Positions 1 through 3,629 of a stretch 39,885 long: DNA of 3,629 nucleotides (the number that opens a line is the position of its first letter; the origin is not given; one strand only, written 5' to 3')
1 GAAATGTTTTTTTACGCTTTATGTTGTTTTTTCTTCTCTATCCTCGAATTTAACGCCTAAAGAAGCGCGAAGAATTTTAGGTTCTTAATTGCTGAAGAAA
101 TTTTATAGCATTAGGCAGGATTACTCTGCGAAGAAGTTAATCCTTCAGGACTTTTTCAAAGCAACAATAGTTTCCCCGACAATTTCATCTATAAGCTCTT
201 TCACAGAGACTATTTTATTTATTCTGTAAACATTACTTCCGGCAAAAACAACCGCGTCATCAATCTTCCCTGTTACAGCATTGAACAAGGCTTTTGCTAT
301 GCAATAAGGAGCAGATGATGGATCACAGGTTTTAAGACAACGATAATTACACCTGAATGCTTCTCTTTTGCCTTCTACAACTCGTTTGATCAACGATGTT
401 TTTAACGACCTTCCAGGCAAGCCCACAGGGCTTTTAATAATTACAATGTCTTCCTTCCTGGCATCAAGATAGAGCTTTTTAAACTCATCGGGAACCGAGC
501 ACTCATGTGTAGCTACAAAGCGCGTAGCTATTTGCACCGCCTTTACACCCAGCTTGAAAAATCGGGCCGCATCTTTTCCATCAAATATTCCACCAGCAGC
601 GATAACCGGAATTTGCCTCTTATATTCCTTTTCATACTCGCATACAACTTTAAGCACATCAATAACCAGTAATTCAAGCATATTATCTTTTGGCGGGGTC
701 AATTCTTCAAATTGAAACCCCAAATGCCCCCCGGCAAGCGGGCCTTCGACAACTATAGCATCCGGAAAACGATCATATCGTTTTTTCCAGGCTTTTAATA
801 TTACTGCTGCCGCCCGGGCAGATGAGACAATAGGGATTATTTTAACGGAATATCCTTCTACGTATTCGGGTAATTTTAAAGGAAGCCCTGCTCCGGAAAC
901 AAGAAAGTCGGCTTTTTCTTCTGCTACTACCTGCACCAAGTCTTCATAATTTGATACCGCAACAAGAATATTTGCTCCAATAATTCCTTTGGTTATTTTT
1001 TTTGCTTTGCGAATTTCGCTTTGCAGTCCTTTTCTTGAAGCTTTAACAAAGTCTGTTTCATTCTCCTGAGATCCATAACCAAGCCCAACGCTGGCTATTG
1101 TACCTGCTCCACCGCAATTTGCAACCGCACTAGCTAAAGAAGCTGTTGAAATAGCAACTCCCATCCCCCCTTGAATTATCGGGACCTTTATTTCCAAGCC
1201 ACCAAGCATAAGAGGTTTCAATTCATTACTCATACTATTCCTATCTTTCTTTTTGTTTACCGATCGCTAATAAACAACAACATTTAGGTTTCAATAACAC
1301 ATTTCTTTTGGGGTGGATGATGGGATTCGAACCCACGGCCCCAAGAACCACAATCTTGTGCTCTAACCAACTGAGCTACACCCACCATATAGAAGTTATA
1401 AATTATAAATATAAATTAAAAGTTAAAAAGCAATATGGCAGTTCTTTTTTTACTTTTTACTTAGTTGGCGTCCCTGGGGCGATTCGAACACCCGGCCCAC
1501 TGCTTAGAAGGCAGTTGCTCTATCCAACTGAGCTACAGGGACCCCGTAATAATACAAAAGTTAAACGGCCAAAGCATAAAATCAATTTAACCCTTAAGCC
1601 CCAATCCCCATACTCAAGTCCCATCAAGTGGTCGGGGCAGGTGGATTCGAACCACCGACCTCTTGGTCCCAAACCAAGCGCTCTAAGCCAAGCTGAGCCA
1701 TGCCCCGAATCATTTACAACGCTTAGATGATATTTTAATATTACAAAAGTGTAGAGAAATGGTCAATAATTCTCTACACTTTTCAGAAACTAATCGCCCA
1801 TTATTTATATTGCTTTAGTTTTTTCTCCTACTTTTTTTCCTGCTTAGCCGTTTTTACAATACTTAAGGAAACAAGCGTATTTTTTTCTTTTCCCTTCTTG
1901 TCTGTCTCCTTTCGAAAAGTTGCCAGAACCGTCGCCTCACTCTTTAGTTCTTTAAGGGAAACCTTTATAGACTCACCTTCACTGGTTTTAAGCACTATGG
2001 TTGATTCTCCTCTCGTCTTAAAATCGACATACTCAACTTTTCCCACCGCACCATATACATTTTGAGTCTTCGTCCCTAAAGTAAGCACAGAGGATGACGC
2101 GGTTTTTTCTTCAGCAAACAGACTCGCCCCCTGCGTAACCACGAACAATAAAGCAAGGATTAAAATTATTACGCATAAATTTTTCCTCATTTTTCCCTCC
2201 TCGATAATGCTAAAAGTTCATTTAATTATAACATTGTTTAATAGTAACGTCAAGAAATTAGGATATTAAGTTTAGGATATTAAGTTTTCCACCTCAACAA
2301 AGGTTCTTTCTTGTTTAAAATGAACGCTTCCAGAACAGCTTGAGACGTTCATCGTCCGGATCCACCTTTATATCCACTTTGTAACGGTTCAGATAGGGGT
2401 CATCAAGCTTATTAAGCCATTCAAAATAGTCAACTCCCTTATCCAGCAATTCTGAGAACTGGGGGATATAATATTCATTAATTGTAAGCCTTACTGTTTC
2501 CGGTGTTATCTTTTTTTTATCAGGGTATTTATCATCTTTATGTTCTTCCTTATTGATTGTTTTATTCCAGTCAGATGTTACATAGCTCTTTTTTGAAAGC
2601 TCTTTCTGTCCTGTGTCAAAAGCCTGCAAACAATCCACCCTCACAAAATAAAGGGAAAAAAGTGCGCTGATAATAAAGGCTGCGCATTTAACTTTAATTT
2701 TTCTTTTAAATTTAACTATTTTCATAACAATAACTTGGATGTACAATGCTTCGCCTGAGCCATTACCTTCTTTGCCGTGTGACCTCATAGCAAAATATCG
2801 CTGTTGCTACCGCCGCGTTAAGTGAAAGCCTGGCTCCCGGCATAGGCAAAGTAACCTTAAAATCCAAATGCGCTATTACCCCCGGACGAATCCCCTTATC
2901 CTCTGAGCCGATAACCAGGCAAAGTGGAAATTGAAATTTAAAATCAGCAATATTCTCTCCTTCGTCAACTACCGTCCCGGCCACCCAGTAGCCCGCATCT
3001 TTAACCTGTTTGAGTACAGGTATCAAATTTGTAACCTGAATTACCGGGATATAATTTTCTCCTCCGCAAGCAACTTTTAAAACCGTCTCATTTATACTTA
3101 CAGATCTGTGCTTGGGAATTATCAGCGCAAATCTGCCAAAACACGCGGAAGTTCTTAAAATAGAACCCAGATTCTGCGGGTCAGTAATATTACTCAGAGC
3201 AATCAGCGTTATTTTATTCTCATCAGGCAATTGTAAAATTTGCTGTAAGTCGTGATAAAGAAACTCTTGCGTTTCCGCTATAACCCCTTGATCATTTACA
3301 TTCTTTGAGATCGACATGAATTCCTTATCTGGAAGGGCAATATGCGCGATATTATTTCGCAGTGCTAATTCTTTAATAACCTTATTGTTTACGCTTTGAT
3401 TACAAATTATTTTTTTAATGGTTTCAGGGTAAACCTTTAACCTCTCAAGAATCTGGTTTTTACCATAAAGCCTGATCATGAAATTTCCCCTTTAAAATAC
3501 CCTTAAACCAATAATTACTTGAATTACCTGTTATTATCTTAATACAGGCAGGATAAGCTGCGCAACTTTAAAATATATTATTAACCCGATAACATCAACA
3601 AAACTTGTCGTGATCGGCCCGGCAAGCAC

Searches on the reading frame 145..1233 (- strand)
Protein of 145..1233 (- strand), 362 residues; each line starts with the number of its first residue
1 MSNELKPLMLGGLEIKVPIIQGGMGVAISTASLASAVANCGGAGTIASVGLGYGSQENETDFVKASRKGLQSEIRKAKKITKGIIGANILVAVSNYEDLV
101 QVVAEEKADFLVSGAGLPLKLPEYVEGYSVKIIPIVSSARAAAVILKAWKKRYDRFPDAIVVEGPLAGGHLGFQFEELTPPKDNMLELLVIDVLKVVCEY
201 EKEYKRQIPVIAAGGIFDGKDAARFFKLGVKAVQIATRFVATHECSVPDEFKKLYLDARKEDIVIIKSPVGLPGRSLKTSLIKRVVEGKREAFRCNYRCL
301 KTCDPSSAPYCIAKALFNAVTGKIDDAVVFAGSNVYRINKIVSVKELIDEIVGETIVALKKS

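Call 8: search_protein_families(library=pfam, proteins=[window:145-1233:-], max_evalue=0.01)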
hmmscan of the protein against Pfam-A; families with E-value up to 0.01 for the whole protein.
window:145-1233:- (362 aa): 4 families
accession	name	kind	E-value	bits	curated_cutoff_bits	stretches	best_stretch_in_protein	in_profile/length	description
PF03060.21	NMO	-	2.9e-55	188.4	28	2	96-352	102-329/331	Nitronate monooxygenase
PF01180.27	DHO_dh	-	1.2e-06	28.3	27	1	194-242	227-275/291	Dihydroorotate dehydrogenase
PF00478.31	IMPDH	-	6.1e-06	25.9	25.6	0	12-112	30-121/345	IMP dehydrogenase / GMP reductase domain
PF01070.24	FMN_dh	-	0.0092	15.5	24.9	0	194-239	260-305/350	FMN-dependent dehydrogenase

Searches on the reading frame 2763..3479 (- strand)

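Call 8: search_protein_families(library=pfam, proteins=[window:2763-3479:-], max_evalue=0.01)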
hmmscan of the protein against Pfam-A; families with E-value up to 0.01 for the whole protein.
window:2763-3479:- (238 aa): 2 families
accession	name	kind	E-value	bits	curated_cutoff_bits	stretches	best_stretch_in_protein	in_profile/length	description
PF00588.24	SpoU_methylase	-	6.2e-37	127.3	29.7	1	92-231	3-142/142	SpoU rRNA Methylase family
PF08032.17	SpoU_sub_bind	-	2.6e-09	37.7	22.8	1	4-73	2-73/76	RNA 2'-O ribose methyltransferase substrate binding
